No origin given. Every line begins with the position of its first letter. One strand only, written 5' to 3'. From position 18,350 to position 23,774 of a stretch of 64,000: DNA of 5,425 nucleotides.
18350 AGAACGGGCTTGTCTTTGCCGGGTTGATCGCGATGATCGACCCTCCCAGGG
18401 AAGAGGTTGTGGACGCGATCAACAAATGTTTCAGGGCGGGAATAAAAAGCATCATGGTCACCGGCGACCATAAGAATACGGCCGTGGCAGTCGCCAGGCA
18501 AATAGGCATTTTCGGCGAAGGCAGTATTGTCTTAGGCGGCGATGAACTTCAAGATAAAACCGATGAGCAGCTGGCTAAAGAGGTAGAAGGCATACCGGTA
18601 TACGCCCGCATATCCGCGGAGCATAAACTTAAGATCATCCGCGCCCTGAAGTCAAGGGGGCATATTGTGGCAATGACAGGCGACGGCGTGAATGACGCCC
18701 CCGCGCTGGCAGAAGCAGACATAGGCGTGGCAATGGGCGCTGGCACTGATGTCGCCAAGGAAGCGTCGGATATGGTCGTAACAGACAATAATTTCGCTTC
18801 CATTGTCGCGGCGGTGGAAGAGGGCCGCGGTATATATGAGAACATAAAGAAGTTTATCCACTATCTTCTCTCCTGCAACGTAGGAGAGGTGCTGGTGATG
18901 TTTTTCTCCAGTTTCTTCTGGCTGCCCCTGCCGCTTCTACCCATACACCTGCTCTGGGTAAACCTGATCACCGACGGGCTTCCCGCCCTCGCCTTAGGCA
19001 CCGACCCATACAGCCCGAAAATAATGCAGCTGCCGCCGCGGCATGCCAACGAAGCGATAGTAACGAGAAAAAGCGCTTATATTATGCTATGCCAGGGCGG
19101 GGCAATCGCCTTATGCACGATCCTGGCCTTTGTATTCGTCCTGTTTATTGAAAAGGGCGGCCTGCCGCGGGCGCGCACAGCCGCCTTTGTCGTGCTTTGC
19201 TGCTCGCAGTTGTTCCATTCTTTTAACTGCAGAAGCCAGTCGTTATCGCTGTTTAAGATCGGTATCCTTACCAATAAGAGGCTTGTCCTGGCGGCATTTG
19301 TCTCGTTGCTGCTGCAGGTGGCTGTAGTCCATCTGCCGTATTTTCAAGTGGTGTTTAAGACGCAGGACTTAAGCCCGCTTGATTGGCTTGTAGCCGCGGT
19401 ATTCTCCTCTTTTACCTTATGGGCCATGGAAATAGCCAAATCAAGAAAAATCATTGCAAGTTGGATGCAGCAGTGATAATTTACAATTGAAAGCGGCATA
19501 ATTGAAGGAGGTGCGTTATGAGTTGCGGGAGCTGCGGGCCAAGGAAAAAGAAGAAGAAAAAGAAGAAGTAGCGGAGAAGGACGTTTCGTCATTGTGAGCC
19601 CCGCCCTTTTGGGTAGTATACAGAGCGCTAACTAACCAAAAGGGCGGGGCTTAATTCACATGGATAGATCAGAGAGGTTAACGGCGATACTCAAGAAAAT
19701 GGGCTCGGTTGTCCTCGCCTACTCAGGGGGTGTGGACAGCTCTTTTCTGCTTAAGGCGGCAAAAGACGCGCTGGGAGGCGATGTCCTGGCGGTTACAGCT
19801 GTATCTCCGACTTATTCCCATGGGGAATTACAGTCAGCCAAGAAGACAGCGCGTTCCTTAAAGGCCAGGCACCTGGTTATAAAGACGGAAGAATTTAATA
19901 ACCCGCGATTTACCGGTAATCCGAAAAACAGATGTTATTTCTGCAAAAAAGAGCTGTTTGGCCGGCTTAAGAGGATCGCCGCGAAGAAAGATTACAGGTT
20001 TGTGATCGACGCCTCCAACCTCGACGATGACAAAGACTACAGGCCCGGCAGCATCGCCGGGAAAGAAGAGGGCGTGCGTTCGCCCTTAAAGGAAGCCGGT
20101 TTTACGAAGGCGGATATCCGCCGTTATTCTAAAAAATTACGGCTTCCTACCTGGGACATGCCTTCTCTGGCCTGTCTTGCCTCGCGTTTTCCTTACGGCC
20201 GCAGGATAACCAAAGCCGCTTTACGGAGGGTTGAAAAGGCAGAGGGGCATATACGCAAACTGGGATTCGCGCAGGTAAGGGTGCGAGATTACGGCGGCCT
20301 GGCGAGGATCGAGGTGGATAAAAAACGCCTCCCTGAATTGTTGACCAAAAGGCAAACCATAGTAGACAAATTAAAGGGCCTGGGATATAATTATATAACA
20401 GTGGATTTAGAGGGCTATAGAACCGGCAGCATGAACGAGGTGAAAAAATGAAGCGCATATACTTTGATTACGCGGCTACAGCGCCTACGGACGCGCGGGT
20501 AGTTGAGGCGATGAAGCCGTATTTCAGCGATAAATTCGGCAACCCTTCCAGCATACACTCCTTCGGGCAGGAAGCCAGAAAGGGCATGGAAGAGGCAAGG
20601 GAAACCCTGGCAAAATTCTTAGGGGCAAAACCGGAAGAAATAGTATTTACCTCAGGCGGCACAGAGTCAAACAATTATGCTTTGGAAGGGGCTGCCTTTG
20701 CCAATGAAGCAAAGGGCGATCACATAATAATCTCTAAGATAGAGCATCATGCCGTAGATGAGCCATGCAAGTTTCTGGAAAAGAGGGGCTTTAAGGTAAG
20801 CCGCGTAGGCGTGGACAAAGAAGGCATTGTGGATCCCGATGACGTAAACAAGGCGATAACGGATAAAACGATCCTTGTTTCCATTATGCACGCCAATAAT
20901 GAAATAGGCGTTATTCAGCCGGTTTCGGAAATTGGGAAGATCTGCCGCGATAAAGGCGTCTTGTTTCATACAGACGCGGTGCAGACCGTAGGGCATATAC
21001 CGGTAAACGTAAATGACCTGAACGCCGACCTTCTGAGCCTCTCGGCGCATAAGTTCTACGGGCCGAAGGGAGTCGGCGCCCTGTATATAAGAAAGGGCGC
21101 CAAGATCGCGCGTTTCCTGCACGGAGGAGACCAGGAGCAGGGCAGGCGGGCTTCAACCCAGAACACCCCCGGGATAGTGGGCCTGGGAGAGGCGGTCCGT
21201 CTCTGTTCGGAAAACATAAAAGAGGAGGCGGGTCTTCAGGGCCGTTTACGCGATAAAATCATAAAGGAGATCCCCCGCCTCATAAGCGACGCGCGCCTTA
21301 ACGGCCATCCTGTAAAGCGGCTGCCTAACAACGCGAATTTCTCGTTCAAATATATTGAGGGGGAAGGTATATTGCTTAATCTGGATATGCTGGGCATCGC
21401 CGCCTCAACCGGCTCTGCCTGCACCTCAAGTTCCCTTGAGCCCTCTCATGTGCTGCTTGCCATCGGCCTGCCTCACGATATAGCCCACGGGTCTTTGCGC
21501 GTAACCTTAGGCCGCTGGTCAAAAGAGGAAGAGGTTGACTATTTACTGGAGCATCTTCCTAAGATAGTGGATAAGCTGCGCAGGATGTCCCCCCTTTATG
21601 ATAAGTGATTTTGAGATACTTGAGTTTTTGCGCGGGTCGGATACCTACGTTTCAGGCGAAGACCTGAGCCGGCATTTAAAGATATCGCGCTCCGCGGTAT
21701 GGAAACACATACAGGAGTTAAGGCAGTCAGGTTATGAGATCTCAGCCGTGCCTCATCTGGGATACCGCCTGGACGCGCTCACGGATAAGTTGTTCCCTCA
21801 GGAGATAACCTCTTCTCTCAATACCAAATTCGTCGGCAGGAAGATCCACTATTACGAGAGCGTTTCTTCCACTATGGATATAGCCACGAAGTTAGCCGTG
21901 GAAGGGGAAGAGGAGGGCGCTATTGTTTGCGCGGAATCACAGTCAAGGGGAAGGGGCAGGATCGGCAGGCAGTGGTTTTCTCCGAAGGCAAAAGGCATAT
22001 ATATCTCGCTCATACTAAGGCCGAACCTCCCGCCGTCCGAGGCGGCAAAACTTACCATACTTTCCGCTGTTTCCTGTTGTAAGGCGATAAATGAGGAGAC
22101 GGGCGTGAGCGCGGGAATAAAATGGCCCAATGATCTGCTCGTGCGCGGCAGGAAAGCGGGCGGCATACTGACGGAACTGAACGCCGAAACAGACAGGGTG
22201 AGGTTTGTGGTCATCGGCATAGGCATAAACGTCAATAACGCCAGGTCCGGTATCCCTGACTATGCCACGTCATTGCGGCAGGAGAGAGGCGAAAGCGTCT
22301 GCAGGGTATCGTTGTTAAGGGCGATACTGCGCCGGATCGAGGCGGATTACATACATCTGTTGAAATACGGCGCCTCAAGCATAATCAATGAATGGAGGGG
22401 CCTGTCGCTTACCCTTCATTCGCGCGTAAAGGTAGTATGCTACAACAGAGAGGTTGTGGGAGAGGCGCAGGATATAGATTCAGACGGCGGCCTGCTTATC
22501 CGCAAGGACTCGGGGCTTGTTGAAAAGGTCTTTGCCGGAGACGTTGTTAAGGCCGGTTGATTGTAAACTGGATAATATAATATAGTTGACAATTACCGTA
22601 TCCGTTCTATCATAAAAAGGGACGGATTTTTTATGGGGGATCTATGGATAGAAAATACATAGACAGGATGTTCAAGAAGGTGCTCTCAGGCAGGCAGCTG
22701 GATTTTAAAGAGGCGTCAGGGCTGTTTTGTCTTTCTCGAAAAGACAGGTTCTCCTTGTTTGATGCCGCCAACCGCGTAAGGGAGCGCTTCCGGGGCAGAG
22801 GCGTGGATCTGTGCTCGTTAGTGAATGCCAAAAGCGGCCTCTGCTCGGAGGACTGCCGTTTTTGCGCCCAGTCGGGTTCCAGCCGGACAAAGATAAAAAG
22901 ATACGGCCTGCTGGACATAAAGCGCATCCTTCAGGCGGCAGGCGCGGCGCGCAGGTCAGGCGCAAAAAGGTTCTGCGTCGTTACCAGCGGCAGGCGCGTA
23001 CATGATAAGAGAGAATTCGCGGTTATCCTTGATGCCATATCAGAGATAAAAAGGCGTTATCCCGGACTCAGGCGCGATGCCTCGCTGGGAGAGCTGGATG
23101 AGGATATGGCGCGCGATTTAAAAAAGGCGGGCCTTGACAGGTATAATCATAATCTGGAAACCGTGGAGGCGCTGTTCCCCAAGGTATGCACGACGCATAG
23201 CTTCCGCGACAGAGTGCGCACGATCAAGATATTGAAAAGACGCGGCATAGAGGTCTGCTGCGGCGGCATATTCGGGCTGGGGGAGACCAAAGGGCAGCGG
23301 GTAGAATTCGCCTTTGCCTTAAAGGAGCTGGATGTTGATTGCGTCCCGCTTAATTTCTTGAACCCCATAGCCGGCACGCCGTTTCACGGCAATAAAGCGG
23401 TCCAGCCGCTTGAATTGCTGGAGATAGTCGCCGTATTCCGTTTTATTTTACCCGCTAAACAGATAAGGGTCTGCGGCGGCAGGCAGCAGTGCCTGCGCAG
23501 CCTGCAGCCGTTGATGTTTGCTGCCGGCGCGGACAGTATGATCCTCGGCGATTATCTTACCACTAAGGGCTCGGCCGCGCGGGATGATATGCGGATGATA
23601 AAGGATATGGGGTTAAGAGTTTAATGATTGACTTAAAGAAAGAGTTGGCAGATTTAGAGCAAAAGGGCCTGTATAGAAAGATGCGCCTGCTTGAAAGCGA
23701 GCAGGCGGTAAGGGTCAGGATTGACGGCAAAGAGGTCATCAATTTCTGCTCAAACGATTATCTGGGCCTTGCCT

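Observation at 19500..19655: Tiny ORF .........-K8 with a strong Shine-Dalgarno, followed by a perfect 16-bp hairpin, at the head of the larE-nifS-birA-bio operon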

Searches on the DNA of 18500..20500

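Call 5: search_rna_families(source=window, start=18500, end=20500, threshold=evalue, max_evalue=10)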
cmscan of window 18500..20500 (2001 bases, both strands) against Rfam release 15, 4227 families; matches with E-value up to 10: 9.
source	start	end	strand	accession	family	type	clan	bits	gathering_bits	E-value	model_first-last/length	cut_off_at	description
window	19597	19651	-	RF00237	mir-9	Gene; miRNA;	-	25.1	58.6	0.11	1-78/78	no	mir-9/mir-79 microRNA precursor family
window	19595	19653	+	RF04240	mir-4716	Gene; miRNA;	-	25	76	0.027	1-84/84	no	mir-4716 microRNA precursor family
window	19597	19651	+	RF00237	mir-9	Gene; miRNA;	-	23.7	58.6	0.24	1-78/78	no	mir-9/mir-79 microRNA precursor family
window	20088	20148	-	RF03904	MIR7991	Gene; miRNA;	-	22.5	58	0.12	1-47/47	no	MIR7991 microRNA precursor family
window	19156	19220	-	RF00625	P11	Gene;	-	17.5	70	0.53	1-139/139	no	Pseudomonas sRNA P11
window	20094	20150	+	RF01497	ALIL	Cis-reg;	-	15.3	50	0.46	1-117/117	no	ALIL pseudoknot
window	19595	19653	+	RF04207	MIR5048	Gene; miRNA;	-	15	160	1.2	1-356/356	no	MIR5048 microRNA precursor family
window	19069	19207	-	RF01408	sraL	Gene; sRNA;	-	13.7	39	4.7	1-142/142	no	sraL Hfq binding RNA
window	19963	20001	+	RF00180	REN-SRE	Cis-reg;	-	13.2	41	6.6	1-37/37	no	Renin stability regulatory element (REN-SRE)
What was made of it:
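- On Rfam families: Only sub-threshold miRNA-precursor look-alikes hit the hairpin (call 5).
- Tried and rejected: Rfam on 18500-20500 at E<=10 gave only sub-threshold miRNA-like hits to the hairpin (call 5).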

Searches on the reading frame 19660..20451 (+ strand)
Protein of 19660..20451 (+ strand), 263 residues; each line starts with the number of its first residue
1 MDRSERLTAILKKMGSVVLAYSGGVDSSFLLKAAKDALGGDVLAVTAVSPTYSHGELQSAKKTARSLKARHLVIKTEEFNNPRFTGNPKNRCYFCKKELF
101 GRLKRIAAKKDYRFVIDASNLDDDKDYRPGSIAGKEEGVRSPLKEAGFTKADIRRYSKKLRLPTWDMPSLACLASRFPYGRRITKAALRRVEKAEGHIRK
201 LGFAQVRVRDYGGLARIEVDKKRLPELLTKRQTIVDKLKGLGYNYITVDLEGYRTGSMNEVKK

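Call 9: search_protein_families(library=pfam, proteins=[window:19660-20451:+])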
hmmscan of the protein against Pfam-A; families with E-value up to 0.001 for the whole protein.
window:19660-20451:+ (263 aa): 2 families
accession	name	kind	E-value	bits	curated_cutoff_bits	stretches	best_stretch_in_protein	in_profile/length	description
PF00764.25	Arginosuc_synth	-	8.1e-06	26.4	27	1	17-79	2-65/162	Arginosuccinate synthase N-terminal HUP domain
PF02540.23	NAD_synthase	-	0.00019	21.1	21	1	15-78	19-83/242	NAD synthase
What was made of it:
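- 19660..20451 (+): larE-like PP-loop sulfur transferase gene (263 aa), followed by nifS (20448-21608) and birA (21598-22560). Call 9.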

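Call 10: find_related_loci(query=window:19660-20451:+, collection=genome_contigs, flank=4000)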
Query window:19660-20451:+ (263 aa) in genome_contigs; peptide patterns used: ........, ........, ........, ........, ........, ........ (x = any residue, [..] = any of these).
410 stretches matched a pattern; 253 encode a relative of the query (tblastn E <= 1e-3); the best 80 are kept; 80 distinct loci.
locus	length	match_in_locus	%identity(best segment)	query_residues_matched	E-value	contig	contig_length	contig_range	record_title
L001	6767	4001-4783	65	1-261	1e-111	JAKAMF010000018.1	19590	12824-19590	MAG: bacterium isolate WY5.bin157 NODE_4422_length_19590_cov_1.259775, whole genome shotgun sequence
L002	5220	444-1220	60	1-259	1e-100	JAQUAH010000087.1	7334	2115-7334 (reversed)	MAG: Candidatus Omnitrophota bacterium isolate STC_8 NODE_26495_length_7334_cov_2.488969_Sandtown_C, whole genome shotgu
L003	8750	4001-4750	64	14-263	3e-100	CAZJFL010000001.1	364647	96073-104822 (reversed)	MAG TPA_asm: uncultured Planctomycetales bacterium isolate SRP178699_co1_171 genome assembly, contig: NODE_4_length_3646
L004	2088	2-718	65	25-263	2e-104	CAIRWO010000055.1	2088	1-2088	MAG: Candidatus Omnitrophica bacterium isolate A4_bin-512 genome assembly, contig: bin-512:055/218, whole genome shotgun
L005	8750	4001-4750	61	15-263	9e-98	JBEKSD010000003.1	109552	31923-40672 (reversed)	MAG: Candidatus Omnitrophota bacterium isolate SPRUCE 526 SPRUCE_526_3, whole genome shotgun sequence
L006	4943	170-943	59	6-262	2e-97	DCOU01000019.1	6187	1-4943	MAG TPA_asm: Candidatus Omnitrophica bacterium UBA1562 UBA1562_contig_31469, whole genome shotgun sequence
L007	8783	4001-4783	58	2-261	2e-97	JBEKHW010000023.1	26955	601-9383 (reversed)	MAG: Candidatus Omnitrophota bacterium isolate SPRUCE 286 SPRUCE_286_23, whole genome shotgun sequence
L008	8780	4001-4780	60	5-263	6e-96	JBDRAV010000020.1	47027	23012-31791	MAG: Candidatus Omnitrophota bacterium isolate MEGAHIT-group-1.1018 k141_13186646, whole genome shotgun sequence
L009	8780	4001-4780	58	3-261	1e-95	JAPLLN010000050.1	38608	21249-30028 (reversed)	MAG: Candidatus Omnitrophota bacterium isolate LacPavin_0419_WC70S_MAG_47_9 LacPavin_0419_WC70S_scaffold_126105, whole g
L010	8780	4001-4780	58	3-261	6e-95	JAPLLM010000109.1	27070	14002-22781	MAG: Candidatus Omnitrophota bacterium isolate LacPavin_0419_WC70L_MAG_46_7 LacPavin_0419_WC70L_scaffold_69387, whole ge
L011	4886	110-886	59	2-259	1e-94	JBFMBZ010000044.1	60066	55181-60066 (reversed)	MAG: Candidatus Omnitrophota bacterium isolate MAG177 MAG177_44, whole genome shotgun sequence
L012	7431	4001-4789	56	1-263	3e-94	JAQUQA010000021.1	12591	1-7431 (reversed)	MAG: Candidatus Omnitrophota bacterium isolate STD1_39 NODE_13281_length_12591_cov_10.780327_Sandtown_D1, whole genome s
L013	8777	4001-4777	58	6-263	1e-92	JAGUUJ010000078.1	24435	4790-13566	MAG: Candidatus Omnitrophota bacterium isolate DeMMO5_9 c_000000007668, whole genome shotgun sequence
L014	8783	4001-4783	57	2-261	2e-92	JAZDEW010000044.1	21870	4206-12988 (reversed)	MAG: Candidatus Omnitrophota bacterium isolate MEGAHIT-group-0.169 k141_12089744, whole genome shotgun sequence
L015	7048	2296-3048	58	14-263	2e-92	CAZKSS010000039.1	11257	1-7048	MAG TPA_asm: uncultured Planctomycetales bacterium isolate SRP098346_co1_421 genome assembly, contig: NODE_7215_length_1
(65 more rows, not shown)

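Call 15: find_encoding_contigs(protein=window:19660-20451:+, flank=6000, max_places=10)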
Protein window:19660-20451:+ (263 aa): 2 contigs read that carry it; 1 place shown.
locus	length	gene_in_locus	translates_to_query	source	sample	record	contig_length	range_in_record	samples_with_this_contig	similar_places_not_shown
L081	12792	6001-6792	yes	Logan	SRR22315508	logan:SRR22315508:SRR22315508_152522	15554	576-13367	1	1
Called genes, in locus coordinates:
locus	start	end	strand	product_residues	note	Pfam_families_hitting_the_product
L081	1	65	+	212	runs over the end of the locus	?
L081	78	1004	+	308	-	PF00291:PALP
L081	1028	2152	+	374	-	PF00561:Abhydrolase_1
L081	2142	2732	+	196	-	PF07021:MetW, PF13489:Methyltransf_23, PF13847:Methyltransf_31, PF08241:Methyltransf_11, PF08242:Methyltransf_12 (weak), PF13649:Methyltransf_25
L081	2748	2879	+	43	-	-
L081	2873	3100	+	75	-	PF01106:NifU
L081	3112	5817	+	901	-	PF00690:Cation_ATPase_N, PF00122:E1-E2_ATPase, PF00702:Hydrolase, PF13246:Cation_ATPase, PF08282:Hydrolase_3 (weak), PF00689:Cation_ATPase_C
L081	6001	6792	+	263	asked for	PF00764:Arginosuc_synth (weak)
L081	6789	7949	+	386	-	PF00266:Aminotran_5, PF01041:DegT_DnrJ_EryC1, PF01212:Beta_elim_lyase (weak)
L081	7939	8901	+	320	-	PF08279:HTH_11, PF13412:HTH_24 (weak), PF03099:BPL_LplA_LipB, PF16917:BPL_LplA_LipB_2 (weak), PF02237:BPL_C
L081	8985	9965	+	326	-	PF04055:Radical_SAM, PF06968:BATS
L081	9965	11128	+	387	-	PF00155:Aminotran_1_2, PF01053:Cys_Met_Meta_PP (weak)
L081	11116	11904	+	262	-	PF00561:Abhydrolase_1, PF12146:Hydrolase_4, PF12697:Abhydrolase_6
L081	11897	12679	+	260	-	PF01209:Ubie_methyltran, PF13489:Methyltransf_23, PF08241:Methyltransf_11, PF08242:Methyltransf_12, PF13649:Methyltransf_25, PF13847:Methyltransf_31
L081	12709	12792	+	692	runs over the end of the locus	PF01656:CbiA (weak), PF07755:DUF1611 (faint), PF13500:AAA_26, PF00202:Aminotran_3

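Call 17: find_homologous_proteins(query=window:19660-20451:+, max_evalue=1e-60)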
Query window:19660-20451:+ (263 aa): 7428 proteins with E <= 1e-60 among 8000 candidates; the best 120 are listed.
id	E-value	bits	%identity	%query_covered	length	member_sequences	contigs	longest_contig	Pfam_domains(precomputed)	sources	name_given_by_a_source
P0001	6.5e-169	578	100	100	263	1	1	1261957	PF00764.26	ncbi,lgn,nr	ncbi:MAG: ATP-dependent sacrificial sulfur transferase LarE [Candidatus Omnitrophica bacterium]|nr:A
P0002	1.9e-110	386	67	99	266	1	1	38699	PF02540.24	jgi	-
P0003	2.8e-107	376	67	98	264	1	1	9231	PF00733.28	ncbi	-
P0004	3.5e-104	366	66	100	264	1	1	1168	PF01171.27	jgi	jgi:pyridinium-3,5-biscarboxylic acid mononucleotide sulfurtransferase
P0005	5.1e-104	365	-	-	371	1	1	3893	PF06508.20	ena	-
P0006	7.3e-104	365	67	99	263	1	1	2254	-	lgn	-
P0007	1.4e-103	364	65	99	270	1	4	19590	PF06508.20,PF00764.26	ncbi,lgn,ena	-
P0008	7.8e-103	362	64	100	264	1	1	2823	PF00733.28,PF06508.20,PF02540.24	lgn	-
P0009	2.2e-102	360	66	95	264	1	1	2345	-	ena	-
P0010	9.6e-102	358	66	95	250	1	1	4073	PF00733.28,PF00764.26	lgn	-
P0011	2.1e-101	357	65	99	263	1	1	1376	PF00733.28,PF06508.20,PF02540.24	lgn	-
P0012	4.2e-101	356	64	100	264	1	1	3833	-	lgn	-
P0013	6.7e-101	355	65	95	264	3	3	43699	PF01171.27,PF00764.26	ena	-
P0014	1.4e-100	354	65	95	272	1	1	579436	PF00764.26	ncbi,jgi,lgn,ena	ncbi:MAG: ATP-dependent sacrificial sulfur transferase LarE [Candidatus Omnitrophota bacterium]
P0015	2.3e-100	353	63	99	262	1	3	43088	PF00733.28,PF06508.20,PF01171.27,PF00764.26,PF02540.24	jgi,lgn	-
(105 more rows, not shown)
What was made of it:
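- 19660..20451 (+): Named LarE by NCBI for the identical protein P0001 (call 17).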

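Call 33: search_protein_families(library=pfam, alignment_id=A3, max_evalue=0.0001)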
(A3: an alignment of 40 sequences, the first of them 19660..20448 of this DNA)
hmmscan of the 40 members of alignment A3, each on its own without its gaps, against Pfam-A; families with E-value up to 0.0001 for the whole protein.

A. member 1, window:19660-20448:+ (263 aa): 1 family
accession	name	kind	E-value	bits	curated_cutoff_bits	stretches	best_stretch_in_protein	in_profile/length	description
PF00764.25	Arginosuc_synth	-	8.1e-06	26.4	27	1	17-79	2-65/162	Arginosuccinate synthase N-terminal HUP domain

B. families by the number of members that match (of 40 scanned): 46 families (the first 25 are shown)
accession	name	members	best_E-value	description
PF02915.23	Rubrerythrin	3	1.3e-27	Rubrerythrin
PF02885.22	Glycos_trans_3N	3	2.2e-18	Glycosyl transferase family, helical bundle domain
PF00591.27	Glycos_transf_3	3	5.7e-16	Glycosyl transferase family, a/b domain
PF21349.2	RUBY_RBDX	3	1.1e-13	Rubrerythrin, rubredoxin-like domain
PF24034.1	DUF7343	3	6.3e-13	Domain of unknown function (DUF7343)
PF12802.13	MarR_2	3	8.5e-06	MarR family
PF00016.26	RuBisCO_large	2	2.4e-93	Ribulose bisphosphate carboxylase large chain, catalytic domain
PF02788.21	RuBisCO_large_N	2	4.3e-41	Ribulose bisphosphate carboxylase large chain, N-terminal domain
PF00639.27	Rotamase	2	3e-25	PPIC-type PPIASE domain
PF06695.16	Sm_multidrug_ex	2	3.6e-25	Putative small multi-drug export protein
PF13616.12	Rotamase_3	2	7.2e-25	PPIC-type PPIASE domain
PF13145.12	Rotamase_2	2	4.9e-13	PPIC-type PPIASE domain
PF07831.19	PYNP_C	2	5.6e-11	Pyrimidine nucleoside phosphorylase C-terminal domain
PF00210.30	Ferritin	2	2.1e-08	Ferritin-like domain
PF01047.28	MarR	2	1.4e-06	MarR family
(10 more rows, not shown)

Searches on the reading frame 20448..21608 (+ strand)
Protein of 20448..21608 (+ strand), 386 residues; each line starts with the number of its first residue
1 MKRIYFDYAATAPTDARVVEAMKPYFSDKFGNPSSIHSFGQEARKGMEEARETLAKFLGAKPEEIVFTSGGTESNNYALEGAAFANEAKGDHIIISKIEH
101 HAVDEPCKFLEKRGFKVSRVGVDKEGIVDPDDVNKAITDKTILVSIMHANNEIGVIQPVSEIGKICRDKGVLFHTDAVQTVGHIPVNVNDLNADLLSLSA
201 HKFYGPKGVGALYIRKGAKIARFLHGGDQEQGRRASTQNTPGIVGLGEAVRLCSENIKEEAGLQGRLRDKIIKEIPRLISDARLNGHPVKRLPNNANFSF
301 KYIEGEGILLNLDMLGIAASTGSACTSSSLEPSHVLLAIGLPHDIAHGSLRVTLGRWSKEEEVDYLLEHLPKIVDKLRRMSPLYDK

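Call 9: search_protein_families(library=pfam, proteins=[window:20448-21608:+])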
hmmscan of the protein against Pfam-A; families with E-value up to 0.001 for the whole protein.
window:20448-21608:+ (386 aa): 4 families
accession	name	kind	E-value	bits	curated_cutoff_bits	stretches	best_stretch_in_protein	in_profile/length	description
PF00266.25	Aminotran_5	-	5.3e-91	305.8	21.5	1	4-366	1-371/371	Aminotransferase class-V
PF01041.23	DegT_DnrJ_EryC1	-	2e-08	34.3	19.8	1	52-182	31-151/360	DegT/DnrJ/EryC1/StrS aminotransferase family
PF01212.27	Beta_elim_lyase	-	2.6e-07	30.7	27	1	48-177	35-169/288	Beta-eliminating lyase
PF01053.26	Cys_Met_Meta_PP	-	0.00072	18.6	27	1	81-204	82-200/381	Cys/Met metabolism PLP-dependent enzyme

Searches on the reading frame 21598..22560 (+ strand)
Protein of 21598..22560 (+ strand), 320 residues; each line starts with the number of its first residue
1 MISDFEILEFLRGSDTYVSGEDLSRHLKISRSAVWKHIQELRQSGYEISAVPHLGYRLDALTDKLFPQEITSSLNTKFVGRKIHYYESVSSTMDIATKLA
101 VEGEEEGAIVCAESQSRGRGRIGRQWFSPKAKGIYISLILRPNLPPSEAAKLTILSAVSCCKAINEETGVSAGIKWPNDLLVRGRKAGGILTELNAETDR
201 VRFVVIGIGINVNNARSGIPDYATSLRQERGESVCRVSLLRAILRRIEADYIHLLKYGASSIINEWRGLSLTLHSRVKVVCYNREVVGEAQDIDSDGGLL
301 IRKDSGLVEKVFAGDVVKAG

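Call 9: search_protein_families(library=pfam, proteins=[window:21598-22560:+])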
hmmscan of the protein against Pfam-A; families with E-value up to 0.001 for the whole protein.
window:21598-22560:+ (320 aa): 8 families
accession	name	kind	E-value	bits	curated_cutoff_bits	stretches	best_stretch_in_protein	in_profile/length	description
PF03099.24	BPL_LplA_LipB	-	1.4e-20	74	21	1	87-211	3-133/133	Biotin/lipoate A/B protein ligase family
PF08279.18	HTH_11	-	1.1e-15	57.7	25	1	6-57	4-55/55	HTH domain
PF02237.23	BPL_C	-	2e-08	34.5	21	1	280-318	8-47/48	Biotin protein ligase C terminal domain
PF16917.10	BPL_LplA_LipB_2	-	8.5e-08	32.4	27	1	123-267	31-182/183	Biotin/lipoate A/B protein ligase family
PF13412.12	HTH_24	-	5.8e-07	29.4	21.9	1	3-46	4-46/48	Winged helix-turn-helix DNA-binding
PF01022.26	HTH_5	-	7.7e-05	22.9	22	1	6-46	6-44/47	Bacterial regulatory protein, arsR family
PF12802.13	MarR_2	-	0.00012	22.6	27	1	4-46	7-49/61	MarR family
PF01325.25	Fe_dep_repress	-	0.00069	20.2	26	0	13-46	18-51/60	Iron dependent repressor, N-terminal DNA binding domain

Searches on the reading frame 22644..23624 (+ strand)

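Call 9: search_protein_families(library=pfam, proteins=[window:22644-23624:+])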
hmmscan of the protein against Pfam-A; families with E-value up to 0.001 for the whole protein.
window:22644-23624:+ (326 aa): 2 families
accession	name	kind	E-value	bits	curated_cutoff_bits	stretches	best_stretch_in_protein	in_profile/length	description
PF06968.18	BATS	-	3.9e-28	97.9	22.2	1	235-324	1-87/88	Biotin and Thiamin Synthesis associated domain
PF04055.27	Radical_SAM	-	4.5e-23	82.7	29.5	1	66-223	6-163/166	Radical SAM superfamily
